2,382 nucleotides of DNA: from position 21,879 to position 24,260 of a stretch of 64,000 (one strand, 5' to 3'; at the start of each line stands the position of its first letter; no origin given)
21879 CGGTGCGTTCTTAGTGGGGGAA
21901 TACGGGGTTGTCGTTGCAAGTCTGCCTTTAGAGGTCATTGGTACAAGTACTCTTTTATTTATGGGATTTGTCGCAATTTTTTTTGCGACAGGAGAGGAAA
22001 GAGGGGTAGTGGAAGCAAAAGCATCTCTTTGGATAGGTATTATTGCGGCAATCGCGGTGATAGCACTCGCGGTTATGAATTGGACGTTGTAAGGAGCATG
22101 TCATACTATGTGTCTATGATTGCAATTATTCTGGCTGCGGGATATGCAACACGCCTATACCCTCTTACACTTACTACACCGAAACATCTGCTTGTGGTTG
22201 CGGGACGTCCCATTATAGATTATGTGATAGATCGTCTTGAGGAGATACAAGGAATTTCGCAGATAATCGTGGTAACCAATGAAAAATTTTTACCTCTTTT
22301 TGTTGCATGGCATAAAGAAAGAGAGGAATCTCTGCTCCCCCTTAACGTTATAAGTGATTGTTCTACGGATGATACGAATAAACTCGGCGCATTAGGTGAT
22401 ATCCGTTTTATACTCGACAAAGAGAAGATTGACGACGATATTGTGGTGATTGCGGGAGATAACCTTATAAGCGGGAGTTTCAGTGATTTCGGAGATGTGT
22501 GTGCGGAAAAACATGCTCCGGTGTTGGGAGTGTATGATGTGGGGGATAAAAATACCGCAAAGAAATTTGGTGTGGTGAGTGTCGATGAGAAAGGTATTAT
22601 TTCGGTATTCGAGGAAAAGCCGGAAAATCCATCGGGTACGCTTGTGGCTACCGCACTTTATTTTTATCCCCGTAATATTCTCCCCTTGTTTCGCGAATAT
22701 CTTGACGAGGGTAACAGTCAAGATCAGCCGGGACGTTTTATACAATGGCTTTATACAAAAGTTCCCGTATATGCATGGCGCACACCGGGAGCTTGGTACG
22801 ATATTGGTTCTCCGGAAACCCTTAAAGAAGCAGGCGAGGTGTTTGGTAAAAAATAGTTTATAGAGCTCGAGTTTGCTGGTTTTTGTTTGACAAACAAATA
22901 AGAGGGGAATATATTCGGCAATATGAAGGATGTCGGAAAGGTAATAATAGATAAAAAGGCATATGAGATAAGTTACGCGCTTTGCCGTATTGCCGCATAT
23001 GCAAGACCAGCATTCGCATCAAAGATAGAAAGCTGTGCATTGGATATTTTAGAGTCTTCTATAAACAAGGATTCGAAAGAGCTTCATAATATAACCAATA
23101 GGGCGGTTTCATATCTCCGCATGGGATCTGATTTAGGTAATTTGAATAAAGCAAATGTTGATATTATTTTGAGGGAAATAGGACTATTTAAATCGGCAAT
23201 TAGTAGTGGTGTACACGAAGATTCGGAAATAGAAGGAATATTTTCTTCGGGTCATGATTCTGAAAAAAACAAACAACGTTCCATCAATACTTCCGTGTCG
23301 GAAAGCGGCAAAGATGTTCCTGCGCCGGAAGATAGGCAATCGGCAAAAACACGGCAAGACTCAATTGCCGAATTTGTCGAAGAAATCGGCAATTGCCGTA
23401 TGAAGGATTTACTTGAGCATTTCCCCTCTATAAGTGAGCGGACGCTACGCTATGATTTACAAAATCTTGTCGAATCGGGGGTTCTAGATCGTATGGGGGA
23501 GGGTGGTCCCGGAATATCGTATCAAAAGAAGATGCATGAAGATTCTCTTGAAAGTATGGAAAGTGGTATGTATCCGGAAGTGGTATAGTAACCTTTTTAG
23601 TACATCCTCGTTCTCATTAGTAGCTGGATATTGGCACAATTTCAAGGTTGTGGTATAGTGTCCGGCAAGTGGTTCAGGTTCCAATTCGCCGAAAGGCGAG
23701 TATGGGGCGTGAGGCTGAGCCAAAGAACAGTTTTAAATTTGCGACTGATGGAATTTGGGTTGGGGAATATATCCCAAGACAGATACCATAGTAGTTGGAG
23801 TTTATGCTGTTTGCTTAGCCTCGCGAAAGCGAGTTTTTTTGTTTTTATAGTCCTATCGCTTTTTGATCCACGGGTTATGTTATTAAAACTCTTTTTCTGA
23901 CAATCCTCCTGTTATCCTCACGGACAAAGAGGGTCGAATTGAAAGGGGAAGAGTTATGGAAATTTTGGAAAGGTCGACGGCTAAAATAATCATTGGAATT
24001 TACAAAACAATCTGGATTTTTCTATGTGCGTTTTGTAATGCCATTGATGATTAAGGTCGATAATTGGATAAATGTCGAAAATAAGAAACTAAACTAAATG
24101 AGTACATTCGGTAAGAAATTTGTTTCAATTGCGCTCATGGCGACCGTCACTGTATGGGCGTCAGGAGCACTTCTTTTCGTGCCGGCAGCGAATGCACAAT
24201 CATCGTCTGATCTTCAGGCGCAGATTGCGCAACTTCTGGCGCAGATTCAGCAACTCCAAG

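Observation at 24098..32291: Ser/Thr-rich PG-binding giant surface protein followed by two tandem Wzy_C+TPR paralogs: possible protein O-glycosylation module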

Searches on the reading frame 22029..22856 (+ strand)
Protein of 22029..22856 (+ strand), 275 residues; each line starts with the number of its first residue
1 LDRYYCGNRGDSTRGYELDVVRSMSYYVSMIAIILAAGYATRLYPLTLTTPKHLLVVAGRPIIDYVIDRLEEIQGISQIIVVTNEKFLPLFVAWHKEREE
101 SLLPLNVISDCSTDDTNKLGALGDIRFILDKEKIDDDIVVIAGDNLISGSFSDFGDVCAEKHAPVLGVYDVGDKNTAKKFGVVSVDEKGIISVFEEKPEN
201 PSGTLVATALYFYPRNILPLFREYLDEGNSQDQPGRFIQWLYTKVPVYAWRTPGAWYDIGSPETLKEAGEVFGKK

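Call 9: search_protein_families(library=pfam, proteins=[window:22029-22856:+], max_evalue=0.001)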
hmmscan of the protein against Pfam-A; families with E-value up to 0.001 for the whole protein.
window:22029-22856:+ (275 aa): 3 families
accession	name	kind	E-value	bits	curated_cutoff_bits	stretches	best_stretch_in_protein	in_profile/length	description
PF00483.29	NTP_transferase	-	2.3e-35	122.8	21.2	1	32-269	2-239/245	Nucleotidyl transferase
PF12804.13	NTP_transf_3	-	2.5e-10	41.2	27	1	32-144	1-95/160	MobA-like NTP transferase domain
PF01128.25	IspD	-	0.00043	20.6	27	1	30-91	1-59/221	2-C-methyl-D-erythritol 4-phosphate cytidylyltransferase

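Call 78: search_protein_families(library=ncbifam, proteins=[window:22029-22856:+], max_evalue=0.001)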
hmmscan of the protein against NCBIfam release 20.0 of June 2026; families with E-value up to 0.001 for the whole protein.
window:22029-22856:+ (275 aa): 35 families (the best 25 are shown)
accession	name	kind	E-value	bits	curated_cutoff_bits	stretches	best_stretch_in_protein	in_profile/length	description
TIGR03992.1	Arch_glmU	subfamily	7.1e-25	87.7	292.1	1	30-268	1-223/393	bifunctional sugar-1-phosphate nucleotidylyltransferase/acetyltransferase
NF041313.1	UDPGP_AglF_Halo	equivalog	7.4e-24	84.5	400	1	30-219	1-180/234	UTP--glucose-1-phosphate uridylyltransferase AglF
TIGR01208.1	rmlA_long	equivalog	1.7e-22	79.8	320.25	1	32-269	2-231/353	glucose-1-phosphate thymidylyltransferase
NF052502.1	man1P_GTase_Rv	exception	1.8e-20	73.1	440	1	32-265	3-223/352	mannose-1-phosphate guanylyltransferase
TIGR01207.1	rmlA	equivalog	5.6e-19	68.3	360.65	1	33-269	3-233/286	glucose-1-phosphate thymidylyltransferase RfbA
NF041173.1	Sug_nt_acttase_Thmprot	equivalog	4.1e-18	65.5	600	1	30-267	1-222/405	bifunctional sugar-1-phosphate nucleotidylyltransferase/acetyltransferase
NF012024.0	PRK15480.1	equivalog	1.8e-17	63.4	588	1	32-221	6-187/292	glucose-1-phosphate thymidylyltransferase RfbA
NF003670.0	PRK05293.1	equivalog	1.9e-15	56.7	470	1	135-268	118-254/382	glucose-1-phosphate adenylyltransferase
TIGR02091.1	glgC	equivalog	1.2e-14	54.2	424.9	1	30-264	1-251/364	glucose-1-phosphate adenylyltransferase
TIGR01099.1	galU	equivalog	3.2e-14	53.1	326.8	1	32-85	4-56/261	UTP--glucose-1-phosphate uridylyltransferase GalU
NF045761.1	NAMPUrTaseMurU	equivalog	7.2e-13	48.9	250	1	30-81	1-51/226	N-acetylmuramate alpha-1-phosphate uridylyltransferase MurU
NF002772.0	PRK02862.1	equivalog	7.3e-11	41.4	537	1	130-200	112-181/429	glucose-1-phosphate adenylyltransferase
NF045697.1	MurNAcPUrMurU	equivalog_domain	1.1e-10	41.4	370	1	33-132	1-96/229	N-acetylmuramate alpha-1-phosphate uridylyltransferase MurU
NF001947.0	PRK00725.1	subfamily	1.5e-10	40.4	470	1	27-203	14-198/426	glucose-1-phosphate adenylyltransferase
NF001457.0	PRK00317.1-3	equivalog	2.3e-10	40.3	164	1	30-144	2-97/200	molybdenum cofactor guanylyltransferase MobA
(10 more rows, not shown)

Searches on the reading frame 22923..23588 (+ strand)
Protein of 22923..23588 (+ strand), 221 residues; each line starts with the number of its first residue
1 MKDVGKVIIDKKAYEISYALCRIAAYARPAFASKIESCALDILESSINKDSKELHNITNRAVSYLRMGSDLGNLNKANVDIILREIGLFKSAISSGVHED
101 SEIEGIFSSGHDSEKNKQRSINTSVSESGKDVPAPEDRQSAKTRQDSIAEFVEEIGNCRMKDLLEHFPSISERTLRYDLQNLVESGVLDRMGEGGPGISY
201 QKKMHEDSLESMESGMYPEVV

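Call 9: search_protein_families(library=pfam, proteins=[window:22923-23588:+], max_evalue=0.001)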
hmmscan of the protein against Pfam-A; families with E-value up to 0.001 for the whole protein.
window:22923-23588:+ (221 aa): 2 families
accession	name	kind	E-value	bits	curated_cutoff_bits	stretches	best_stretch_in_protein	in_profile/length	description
PF08220.18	HTH_DeoR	-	1.2e-07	31.8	21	1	144-191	1-47/57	DeoR-like helix-turn-helix domain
PF01638.23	HxlR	-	0.00064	20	20.8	0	156-191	17-52/91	HxlR-like helix-turn-helix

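Call 78: search_protein_families(library=ncbifam, proteins=[window:22923-23588:+], max_evalue=0.001)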
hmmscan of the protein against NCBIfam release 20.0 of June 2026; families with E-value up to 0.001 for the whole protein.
window:22923-23588:+ (221 aa): 2 families
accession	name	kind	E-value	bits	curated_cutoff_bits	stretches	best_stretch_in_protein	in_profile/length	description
NF041397.1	TranRegGlpR_Halo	equivalog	0.00022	20.9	300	1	142-194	4-55/253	HTH-type transcriptional regulator GlpR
NF008154.0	PRK10906.1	equivalog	0.00073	18.9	331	0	143-194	5-55/252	DeoR/GlpR family transcriptional regulator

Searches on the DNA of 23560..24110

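Call 88: search_rna_families(source=window, start=23560, end=24110, threshold=evalue, max_evalue=1)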
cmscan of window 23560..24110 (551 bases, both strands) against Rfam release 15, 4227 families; matches with E-value up to 1: 0.
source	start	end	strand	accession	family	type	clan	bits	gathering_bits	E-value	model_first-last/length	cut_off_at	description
